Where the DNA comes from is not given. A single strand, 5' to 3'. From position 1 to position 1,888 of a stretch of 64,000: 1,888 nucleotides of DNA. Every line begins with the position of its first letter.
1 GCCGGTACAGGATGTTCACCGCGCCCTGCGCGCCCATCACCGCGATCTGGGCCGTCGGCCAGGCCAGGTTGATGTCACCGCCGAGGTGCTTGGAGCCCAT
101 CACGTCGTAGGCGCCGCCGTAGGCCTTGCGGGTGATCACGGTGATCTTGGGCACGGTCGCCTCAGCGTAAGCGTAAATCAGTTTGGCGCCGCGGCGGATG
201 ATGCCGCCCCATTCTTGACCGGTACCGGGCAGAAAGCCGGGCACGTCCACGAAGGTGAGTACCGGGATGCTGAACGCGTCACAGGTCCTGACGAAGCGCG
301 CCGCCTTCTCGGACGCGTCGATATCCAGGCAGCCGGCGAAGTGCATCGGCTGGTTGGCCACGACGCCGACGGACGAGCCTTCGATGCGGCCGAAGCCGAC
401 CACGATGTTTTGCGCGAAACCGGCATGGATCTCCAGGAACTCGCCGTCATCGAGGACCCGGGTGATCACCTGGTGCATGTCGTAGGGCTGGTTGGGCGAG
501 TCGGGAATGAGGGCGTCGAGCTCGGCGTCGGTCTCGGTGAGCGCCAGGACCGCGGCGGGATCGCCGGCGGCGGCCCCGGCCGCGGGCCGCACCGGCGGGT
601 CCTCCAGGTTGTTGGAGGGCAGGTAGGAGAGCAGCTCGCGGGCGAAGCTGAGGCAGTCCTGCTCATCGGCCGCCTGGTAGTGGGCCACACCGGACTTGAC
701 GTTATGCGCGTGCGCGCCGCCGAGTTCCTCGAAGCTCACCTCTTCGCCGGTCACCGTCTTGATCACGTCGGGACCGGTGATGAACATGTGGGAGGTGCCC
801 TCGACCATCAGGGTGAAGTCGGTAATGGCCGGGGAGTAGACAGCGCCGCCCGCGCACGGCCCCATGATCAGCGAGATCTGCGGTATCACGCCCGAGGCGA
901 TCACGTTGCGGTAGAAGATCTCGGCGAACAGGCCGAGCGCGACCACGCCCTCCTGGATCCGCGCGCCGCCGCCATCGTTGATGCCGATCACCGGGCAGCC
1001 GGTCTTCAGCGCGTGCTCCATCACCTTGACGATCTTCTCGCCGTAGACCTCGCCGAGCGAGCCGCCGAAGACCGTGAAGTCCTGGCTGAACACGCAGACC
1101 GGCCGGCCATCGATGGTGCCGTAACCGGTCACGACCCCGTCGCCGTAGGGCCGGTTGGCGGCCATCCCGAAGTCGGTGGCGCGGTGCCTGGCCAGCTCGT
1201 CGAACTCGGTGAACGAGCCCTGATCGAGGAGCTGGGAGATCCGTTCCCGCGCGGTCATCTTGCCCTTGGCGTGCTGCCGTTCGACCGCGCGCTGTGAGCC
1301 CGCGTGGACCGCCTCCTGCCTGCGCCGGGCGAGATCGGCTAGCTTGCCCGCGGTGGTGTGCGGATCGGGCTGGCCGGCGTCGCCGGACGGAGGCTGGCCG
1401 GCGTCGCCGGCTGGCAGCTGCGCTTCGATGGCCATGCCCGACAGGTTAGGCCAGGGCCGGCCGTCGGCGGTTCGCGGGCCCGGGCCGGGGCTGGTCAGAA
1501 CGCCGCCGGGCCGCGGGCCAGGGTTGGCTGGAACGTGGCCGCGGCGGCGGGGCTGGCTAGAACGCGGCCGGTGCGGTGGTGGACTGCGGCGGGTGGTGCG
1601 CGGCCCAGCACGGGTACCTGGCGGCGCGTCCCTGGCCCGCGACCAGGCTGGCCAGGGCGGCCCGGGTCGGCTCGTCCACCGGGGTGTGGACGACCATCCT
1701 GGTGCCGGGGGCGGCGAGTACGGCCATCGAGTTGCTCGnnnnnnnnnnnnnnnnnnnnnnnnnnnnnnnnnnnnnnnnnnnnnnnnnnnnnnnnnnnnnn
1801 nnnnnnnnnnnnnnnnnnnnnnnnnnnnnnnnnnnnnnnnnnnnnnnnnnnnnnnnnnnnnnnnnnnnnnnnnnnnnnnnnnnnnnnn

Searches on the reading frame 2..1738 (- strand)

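Call 28: search_protein_families(library=pfam, proteins=[window:2-1738:-], max_evalue=0.01)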
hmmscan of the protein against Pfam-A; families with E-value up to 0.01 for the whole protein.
window:2-1738:- (579 aa): 2 families
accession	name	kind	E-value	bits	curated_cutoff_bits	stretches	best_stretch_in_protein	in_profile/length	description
PF01039.27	Carboxyl_trans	-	1.2e-183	611.7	22.3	1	154-579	1-418/493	Carboxyl transferase domain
PF03255.19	ACCA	-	3.1e-09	36.9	23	1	443-544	92-202/310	Acetyl co-enzyme A carboxylase carboxyltransferase-like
